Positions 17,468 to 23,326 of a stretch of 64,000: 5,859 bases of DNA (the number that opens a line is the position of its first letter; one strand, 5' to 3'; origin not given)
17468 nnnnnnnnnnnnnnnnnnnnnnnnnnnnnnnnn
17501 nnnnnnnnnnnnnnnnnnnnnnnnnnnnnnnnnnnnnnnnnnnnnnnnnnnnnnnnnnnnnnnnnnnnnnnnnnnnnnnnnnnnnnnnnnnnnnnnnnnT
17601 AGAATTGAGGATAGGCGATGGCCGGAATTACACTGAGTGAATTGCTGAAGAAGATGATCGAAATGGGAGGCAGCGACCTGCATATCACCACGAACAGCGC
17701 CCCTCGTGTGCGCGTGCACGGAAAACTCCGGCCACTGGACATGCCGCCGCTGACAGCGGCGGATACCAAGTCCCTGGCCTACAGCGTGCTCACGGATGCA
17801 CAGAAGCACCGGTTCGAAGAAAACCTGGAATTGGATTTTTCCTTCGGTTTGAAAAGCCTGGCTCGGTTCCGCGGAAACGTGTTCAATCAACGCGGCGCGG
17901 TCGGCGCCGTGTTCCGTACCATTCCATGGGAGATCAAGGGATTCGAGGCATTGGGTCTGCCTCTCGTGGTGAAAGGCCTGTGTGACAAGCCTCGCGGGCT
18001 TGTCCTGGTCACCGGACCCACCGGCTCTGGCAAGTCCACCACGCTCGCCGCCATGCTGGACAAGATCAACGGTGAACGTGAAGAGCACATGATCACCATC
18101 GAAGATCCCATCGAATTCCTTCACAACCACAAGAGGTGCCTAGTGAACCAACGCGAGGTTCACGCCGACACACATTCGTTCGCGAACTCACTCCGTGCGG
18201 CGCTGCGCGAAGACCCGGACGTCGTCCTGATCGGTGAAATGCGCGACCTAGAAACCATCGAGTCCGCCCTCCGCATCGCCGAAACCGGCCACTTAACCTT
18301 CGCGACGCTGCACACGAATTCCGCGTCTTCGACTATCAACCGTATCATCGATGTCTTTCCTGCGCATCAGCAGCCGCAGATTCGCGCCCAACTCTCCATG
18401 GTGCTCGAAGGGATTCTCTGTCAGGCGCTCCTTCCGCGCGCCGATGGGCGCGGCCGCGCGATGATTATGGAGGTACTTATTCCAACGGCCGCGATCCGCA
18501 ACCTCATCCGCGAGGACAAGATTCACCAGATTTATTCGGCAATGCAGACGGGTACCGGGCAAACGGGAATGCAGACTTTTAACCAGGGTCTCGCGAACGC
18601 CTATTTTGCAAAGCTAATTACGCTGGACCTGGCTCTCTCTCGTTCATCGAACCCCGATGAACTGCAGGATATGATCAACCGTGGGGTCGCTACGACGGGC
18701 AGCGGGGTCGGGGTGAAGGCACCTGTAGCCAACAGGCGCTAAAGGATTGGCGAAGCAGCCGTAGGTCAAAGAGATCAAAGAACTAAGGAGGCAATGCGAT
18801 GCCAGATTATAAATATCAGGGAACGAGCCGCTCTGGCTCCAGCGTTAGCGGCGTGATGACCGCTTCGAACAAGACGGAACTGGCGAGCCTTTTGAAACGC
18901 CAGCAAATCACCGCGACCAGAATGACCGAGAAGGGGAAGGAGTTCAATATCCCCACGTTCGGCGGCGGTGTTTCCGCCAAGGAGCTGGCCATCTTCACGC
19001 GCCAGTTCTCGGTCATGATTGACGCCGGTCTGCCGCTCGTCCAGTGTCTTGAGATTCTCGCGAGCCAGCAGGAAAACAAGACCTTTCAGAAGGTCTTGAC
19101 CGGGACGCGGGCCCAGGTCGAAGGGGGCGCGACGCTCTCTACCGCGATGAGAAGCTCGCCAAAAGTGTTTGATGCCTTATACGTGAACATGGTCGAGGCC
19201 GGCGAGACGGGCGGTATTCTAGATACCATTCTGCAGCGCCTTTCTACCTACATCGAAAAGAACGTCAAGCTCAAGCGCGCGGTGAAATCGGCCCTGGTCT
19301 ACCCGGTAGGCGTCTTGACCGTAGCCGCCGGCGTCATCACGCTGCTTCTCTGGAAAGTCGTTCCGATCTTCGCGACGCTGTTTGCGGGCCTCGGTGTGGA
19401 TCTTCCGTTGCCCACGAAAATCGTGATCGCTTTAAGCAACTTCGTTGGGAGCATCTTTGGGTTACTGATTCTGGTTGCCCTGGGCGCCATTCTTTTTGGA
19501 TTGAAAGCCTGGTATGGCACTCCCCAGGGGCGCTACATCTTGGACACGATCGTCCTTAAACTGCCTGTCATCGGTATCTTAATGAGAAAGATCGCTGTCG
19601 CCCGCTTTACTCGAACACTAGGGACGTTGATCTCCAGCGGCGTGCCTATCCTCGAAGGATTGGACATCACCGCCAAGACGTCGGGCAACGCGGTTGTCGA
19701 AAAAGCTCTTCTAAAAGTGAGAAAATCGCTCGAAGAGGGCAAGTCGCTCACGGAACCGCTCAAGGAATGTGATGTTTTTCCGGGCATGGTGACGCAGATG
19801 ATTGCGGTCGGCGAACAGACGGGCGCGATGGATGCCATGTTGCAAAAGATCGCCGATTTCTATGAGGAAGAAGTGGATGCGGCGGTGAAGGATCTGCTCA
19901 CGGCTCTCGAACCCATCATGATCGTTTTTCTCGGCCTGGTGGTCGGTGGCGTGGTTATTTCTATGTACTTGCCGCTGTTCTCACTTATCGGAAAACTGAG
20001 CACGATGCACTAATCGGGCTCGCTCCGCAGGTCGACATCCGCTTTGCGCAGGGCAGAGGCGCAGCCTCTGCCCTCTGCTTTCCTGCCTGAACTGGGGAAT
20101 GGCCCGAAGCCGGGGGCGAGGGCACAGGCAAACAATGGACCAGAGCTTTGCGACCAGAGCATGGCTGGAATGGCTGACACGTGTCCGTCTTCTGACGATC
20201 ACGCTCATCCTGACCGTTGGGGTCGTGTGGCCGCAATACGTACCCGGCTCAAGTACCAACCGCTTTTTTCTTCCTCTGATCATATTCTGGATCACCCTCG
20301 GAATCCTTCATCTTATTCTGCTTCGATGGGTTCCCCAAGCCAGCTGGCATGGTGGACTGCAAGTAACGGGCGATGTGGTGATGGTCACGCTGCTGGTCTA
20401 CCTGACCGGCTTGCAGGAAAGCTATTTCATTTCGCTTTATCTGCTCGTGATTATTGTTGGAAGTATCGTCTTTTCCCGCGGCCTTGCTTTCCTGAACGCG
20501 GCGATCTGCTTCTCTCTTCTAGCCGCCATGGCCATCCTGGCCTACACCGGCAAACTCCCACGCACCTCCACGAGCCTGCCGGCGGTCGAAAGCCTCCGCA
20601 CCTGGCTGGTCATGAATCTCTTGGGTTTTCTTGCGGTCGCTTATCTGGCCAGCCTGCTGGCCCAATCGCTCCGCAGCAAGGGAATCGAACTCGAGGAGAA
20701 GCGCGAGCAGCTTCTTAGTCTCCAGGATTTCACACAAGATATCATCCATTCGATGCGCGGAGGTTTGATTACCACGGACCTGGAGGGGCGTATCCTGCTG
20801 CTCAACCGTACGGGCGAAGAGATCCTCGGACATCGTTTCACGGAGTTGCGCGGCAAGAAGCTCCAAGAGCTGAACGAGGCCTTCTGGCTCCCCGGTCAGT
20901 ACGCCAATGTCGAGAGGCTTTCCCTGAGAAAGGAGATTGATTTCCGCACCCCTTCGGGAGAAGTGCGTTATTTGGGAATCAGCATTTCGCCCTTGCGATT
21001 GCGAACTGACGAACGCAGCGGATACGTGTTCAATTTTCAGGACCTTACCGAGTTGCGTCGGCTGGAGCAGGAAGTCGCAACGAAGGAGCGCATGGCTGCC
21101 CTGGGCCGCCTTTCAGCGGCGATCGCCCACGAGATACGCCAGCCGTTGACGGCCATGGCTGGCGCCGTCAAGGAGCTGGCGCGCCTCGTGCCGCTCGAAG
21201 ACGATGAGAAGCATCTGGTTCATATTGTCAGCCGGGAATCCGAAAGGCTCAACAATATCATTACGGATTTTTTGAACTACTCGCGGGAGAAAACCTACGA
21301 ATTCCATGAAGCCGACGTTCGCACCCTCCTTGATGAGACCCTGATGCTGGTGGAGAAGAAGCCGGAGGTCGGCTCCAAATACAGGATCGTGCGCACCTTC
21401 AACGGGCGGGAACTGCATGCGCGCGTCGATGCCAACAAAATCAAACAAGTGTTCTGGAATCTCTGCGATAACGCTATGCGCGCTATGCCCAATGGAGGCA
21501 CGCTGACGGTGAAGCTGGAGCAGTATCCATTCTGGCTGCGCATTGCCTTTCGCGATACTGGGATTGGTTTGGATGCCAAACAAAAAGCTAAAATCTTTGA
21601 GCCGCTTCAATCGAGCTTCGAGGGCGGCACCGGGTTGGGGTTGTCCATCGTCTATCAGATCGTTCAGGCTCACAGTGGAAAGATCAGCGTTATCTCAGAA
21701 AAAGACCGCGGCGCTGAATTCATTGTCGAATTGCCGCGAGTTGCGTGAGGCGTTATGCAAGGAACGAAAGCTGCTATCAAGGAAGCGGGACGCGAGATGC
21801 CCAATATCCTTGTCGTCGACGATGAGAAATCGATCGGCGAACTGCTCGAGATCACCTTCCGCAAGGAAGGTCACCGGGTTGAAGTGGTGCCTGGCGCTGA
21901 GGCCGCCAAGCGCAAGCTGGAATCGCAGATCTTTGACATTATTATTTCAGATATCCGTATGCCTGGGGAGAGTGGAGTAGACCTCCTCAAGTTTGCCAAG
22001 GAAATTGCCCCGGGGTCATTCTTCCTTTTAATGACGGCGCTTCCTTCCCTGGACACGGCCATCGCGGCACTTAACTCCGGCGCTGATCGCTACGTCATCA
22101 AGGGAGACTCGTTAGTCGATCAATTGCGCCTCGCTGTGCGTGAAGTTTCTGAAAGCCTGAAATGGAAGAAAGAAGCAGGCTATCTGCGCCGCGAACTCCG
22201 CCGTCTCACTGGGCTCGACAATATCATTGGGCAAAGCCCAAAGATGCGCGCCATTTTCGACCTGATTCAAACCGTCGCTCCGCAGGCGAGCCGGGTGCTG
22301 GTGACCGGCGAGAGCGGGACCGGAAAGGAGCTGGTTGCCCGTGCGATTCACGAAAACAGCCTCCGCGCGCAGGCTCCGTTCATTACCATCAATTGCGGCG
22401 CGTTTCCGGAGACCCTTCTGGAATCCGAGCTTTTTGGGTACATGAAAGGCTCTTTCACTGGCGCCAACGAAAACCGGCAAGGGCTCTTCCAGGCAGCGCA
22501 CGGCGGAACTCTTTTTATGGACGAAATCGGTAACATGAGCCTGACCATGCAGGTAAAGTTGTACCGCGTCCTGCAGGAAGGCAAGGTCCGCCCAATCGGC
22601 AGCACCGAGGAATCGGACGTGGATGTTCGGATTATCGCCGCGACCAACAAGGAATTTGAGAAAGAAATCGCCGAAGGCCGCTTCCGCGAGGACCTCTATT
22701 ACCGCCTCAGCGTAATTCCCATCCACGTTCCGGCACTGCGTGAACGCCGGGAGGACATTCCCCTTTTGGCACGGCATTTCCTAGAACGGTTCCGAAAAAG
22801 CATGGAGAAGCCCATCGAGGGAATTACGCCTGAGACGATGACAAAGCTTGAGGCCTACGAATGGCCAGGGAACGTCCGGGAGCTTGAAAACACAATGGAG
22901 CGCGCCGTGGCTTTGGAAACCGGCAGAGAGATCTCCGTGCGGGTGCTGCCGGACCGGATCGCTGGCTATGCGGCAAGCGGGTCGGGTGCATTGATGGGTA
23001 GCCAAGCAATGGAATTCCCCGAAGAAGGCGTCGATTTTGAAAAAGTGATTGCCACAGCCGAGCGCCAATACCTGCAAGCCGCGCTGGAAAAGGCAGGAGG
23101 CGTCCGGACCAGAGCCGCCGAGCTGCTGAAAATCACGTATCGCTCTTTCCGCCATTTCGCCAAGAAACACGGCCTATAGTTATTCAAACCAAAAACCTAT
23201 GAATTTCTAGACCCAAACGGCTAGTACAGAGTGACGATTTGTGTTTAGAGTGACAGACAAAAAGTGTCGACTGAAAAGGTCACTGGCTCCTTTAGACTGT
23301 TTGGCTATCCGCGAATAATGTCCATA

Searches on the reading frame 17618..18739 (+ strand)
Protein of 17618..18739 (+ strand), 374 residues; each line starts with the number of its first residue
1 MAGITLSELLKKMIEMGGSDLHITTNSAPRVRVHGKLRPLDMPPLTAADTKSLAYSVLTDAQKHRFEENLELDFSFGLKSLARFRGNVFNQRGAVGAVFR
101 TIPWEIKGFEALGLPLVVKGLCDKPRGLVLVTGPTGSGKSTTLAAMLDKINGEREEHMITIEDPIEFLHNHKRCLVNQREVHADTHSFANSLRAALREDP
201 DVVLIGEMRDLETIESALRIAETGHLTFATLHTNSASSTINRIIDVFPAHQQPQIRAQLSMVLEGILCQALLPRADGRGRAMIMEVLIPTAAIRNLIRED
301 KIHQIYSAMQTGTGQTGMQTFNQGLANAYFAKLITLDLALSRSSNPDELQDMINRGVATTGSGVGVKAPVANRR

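Call 52: search_protein_families(library=pfam, proteins=[window:17618-18739:+], max_evalue=0.00001)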
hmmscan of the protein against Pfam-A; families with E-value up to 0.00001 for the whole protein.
window:17618-18739:+ (374 aa): 1 family
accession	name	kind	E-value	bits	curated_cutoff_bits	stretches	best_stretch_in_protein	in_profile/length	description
PF00437.27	T2SSE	-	2.5e-47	161.8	24.9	1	7-307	13-341/370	Type II/IV secretion system protein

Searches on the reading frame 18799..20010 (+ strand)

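Call 53: search_protein_families(library=pfam, proteins=[window:18799-20010:+], max_evalue=0.00001)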
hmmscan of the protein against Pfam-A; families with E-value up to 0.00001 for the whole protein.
window:18799-20010:+ (404 aa): 1 family
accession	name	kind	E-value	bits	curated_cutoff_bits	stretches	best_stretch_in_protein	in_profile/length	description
PF00482.28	T2SSF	-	6.9e-65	217.1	25.2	2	66-189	1-125/125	Type II secretion system (T2SS), protein F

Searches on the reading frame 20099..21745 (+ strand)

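Call 53: search_protein_families(library=pfam, proteins=[window:20099-21745:+], max_evalue=0.00001)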
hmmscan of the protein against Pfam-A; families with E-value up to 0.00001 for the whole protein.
window:20099-21745:+ (549 aa): 6 families
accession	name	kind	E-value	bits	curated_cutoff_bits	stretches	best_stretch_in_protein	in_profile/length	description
PF02518.31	HATPase_c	-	7.2e-25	88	26.4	1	444-547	2-109/111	Histidine kinase-, DNA gyrase B-, and HSP90-like ATPase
PF00512.31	HisKA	-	3.2e-14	53.1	26.9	1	335-397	2-63/66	His Kinase A (phospho-acceptor) domain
PF00989.32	PAS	-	1.8e-10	41.2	22.6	1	213-315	4-112/113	PAS fold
PF25323.1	6TM_PilS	-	9.7e-10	38.9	27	1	23-193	11-184/189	PilS-like transmembrane domain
PF08448.16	PAS_4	-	9.3e-09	35.9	23.1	1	218-321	3-110/110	PAS fold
PF13426.13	PAS_9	-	4.4e-08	33.8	27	1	223-318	4-103/103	PAS domain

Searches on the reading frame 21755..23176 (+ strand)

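Call 53: search_protein_families(library=pfam, proteins=[window:21755-23176:+], max_evalue=0.00001)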
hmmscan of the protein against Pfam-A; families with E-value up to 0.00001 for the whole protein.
window:21755-23176:+ (474 aa): 7 families
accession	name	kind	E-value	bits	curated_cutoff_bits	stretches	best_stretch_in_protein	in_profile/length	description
PF00158.32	Sigma54_activat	-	7.5e-73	244.2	20.2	1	157-324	1-168/168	Sigma-54 interaction domain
PF25601.1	AAA_lid_14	-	3.4e-29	100.9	27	1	329-405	1-77/87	AAA+ ATPase lid domain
PF14532.12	Sigma54_activ_2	-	3.3e-25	89.4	25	1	158-328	1-138/138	Sigma-54 interaction domain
PF00072.30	Response_reg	-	9.1e-18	64.9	30.2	1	18-117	1-100/111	Response regulator receiver domain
PF02954.25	HTH_8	-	3.3e-09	36.8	22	1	433-466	3-36/42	Bacterial regulatory protein, Fis family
PF00004.35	AAA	-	7e-07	30.2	21.2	1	181-312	1-125/131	ATPase family associated with various cellular activities (AAA)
PF07728.20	AAA_5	-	2.5e-06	28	22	1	181-299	2-123/139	AAA domain (dynein-related subfamily)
